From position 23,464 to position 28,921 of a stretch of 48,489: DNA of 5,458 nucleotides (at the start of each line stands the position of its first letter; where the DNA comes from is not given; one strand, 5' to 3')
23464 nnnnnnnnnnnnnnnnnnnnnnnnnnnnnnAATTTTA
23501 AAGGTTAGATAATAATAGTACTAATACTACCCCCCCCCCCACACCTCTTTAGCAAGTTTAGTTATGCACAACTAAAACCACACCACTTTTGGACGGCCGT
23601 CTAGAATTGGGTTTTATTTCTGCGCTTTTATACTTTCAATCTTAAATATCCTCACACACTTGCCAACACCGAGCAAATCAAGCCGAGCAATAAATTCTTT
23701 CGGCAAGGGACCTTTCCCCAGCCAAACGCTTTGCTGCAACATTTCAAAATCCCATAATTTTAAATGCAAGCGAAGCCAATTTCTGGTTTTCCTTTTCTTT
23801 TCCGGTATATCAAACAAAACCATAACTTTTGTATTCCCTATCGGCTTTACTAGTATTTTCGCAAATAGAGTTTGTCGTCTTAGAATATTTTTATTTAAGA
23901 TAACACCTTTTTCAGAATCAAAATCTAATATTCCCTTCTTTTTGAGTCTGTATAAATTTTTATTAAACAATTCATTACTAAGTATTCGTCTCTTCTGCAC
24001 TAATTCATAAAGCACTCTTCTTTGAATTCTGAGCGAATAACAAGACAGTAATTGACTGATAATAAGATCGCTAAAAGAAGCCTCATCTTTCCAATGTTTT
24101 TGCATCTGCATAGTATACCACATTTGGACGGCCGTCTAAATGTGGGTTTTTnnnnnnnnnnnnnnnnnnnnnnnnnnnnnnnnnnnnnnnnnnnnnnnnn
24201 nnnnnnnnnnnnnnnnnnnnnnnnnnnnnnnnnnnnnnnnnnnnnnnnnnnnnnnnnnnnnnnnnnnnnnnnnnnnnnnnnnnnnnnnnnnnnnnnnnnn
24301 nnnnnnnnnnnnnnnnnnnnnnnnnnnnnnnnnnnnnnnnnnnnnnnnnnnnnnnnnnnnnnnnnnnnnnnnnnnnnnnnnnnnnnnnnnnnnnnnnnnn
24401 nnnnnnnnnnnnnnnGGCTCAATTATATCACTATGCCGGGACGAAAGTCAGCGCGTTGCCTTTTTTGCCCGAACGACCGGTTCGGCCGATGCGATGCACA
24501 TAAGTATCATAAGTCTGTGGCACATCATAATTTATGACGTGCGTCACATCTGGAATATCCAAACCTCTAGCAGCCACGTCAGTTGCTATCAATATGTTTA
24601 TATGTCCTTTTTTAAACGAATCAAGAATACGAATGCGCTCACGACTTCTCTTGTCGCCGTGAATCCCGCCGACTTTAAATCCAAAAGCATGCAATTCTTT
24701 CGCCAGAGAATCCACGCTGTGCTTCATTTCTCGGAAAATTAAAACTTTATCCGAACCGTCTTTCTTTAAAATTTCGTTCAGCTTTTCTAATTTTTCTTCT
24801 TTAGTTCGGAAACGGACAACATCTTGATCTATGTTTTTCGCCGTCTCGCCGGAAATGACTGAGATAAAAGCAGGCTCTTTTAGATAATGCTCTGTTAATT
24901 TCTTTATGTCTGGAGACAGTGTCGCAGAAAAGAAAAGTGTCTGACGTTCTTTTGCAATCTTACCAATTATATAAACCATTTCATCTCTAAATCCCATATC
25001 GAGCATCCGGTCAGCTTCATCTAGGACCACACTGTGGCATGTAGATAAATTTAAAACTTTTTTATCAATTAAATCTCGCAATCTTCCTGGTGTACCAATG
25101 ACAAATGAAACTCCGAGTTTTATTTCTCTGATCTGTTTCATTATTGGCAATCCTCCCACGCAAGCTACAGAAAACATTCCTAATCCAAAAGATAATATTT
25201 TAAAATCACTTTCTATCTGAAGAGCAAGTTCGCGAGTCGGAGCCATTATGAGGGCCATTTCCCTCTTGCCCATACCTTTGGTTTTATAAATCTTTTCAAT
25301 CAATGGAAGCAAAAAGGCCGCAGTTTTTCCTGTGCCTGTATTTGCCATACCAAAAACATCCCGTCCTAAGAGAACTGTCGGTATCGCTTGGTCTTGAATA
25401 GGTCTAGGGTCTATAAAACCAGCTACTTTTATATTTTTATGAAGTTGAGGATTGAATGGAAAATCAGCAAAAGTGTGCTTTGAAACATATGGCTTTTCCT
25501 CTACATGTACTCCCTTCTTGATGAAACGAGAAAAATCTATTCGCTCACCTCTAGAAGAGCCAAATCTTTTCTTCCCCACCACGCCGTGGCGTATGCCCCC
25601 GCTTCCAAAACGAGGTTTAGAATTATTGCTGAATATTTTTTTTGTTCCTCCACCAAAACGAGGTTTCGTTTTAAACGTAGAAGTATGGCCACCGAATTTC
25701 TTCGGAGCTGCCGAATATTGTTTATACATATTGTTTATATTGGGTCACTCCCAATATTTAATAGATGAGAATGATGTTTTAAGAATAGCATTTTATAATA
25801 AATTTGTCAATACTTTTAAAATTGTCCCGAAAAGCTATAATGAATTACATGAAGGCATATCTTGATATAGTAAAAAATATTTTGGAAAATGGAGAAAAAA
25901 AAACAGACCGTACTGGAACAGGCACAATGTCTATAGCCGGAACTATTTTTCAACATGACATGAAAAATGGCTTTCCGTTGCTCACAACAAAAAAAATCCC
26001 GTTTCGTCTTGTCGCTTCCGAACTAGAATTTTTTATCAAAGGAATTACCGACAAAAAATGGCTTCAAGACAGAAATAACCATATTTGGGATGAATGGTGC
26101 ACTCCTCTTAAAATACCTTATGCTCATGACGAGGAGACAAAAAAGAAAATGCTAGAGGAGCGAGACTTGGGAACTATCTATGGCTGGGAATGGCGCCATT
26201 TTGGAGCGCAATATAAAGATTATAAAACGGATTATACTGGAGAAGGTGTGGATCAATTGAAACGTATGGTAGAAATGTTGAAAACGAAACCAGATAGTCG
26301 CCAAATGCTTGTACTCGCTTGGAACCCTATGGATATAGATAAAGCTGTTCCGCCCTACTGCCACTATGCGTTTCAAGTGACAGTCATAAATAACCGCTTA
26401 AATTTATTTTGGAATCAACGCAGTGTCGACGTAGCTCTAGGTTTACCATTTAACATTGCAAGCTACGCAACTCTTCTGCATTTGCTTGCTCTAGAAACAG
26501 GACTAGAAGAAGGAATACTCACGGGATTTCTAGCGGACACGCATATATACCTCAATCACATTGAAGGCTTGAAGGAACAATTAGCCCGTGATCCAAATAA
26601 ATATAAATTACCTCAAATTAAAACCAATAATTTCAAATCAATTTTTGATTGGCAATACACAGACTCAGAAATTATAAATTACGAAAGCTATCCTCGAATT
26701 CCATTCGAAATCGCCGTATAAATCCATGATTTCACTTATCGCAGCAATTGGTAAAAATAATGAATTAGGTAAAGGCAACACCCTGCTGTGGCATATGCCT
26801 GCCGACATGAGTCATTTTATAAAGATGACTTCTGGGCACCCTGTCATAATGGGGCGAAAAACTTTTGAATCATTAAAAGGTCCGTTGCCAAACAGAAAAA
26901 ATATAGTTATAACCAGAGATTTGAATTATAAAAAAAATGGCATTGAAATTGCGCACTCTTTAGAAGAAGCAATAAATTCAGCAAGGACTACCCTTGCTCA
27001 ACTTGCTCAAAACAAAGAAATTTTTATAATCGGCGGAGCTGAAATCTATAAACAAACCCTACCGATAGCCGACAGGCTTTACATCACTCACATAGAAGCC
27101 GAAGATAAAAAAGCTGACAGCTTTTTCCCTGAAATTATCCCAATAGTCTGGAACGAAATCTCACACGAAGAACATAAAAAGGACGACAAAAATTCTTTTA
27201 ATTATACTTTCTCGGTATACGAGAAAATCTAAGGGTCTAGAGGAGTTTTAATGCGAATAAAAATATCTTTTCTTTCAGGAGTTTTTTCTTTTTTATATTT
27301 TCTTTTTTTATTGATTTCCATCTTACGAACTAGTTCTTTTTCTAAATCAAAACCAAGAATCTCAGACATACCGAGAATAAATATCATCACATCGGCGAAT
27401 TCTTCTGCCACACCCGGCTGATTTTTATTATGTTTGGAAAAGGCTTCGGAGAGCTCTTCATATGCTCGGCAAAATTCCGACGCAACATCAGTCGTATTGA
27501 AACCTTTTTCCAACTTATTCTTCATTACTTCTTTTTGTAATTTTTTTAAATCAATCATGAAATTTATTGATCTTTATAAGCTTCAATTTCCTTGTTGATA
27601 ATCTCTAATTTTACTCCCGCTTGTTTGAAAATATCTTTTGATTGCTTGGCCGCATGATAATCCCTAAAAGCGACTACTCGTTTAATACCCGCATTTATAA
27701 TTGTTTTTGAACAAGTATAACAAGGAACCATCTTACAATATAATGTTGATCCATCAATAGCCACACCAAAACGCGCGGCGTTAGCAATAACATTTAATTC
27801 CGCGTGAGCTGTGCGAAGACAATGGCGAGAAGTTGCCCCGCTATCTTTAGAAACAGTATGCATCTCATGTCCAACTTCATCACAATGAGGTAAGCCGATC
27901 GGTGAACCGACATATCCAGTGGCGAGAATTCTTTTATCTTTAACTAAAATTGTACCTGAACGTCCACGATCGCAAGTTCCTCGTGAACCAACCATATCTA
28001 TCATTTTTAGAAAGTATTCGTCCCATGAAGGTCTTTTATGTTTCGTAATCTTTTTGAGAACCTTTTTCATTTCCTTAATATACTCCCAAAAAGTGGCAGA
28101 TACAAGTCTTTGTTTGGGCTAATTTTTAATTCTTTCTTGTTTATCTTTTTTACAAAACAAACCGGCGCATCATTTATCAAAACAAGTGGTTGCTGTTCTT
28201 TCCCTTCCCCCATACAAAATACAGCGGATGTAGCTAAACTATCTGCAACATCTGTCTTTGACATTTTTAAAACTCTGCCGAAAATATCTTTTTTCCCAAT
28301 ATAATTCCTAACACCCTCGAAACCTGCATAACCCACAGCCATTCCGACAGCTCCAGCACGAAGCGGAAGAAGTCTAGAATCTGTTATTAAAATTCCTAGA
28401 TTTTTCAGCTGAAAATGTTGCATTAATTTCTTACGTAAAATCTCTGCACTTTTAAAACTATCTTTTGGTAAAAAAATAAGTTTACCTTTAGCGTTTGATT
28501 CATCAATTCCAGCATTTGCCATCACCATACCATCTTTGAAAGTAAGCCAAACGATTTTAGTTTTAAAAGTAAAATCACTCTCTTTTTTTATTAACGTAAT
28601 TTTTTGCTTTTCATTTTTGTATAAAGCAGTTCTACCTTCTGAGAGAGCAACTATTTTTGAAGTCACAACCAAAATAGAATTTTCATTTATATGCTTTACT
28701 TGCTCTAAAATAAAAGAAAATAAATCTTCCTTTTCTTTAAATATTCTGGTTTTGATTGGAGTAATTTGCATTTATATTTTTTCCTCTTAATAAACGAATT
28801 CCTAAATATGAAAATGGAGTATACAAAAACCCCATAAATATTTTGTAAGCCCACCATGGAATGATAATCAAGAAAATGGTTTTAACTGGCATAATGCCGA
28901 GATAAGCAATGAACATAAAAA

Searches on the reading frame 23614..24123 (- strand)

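Call 61: search_protein_families(library=pfam, max_evalue=0.001, proteins=[window:23614-24123:-])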
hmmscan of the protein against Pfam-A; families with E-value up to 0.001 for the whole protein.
window:23614-24123:- (169 aa): 2 families
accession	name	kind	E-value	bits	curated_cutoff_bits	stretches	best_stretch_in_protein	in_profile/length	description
PF20803.2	PaaX_M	-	9e-12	45.4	24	1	101-166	10-75/83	PaaX protein central Cas2-like domain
PF09827.14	CRISPR_Cas2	-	0.00023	21.7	23.8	1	100-136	3-36/74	CRISPR associated protein Cas2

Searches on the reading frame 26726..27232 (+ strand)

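Call 62: search_protein_families(library=pfam, max_evalue=0.001, proteins=[window:26726-27232:+])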
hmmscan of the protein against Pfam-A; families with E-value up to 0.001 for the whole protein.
window:26726-27232:+ (168 aa): 1 family
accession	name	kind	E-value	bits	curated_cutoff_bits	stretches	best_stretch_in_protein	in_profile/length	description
PF00186.24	DHFR_1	-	1.3e-59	200.9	25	1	1-167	1-159/159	Dihydrofolate reductase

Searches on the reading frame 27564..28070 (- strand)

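Call 61: search_protein_families(library=pfam, max_evalue=0.001, proteins=[window:27564-28070:-])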
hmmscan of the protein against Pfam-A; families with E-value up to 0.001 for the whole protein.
window:27564-28070:- (168 aa): 2 families
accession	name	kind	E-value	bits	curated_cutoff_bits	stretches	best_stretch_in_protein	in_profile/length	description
PF00383.29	dCMP_cyt_deam_1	-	2.3e-20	72.8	25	1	15-134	2-100/102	Cytidine and deoxycytidylate deaminase zinc-binding region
PF14437.12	MafB19-deam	-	7e-16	58.8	27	1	15-150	2-115/142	MafB19-like deaminase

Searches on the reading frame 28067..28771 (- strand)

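Call 62: search_protein_families(library=pfam, max_evalue=0.001, proteins=[window:28067-28771:-])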
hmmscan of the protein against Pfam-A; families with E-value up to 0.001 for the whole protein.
window:28067-28771:- (234 aa): 1 family
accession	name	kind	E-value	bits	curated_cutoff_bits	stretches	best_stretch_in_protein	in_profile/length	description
PF01996.21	F420_ligase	-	4.8e-40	137.8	25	1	6-200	2-217/218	F420-0:Gamma-glutamyl ligase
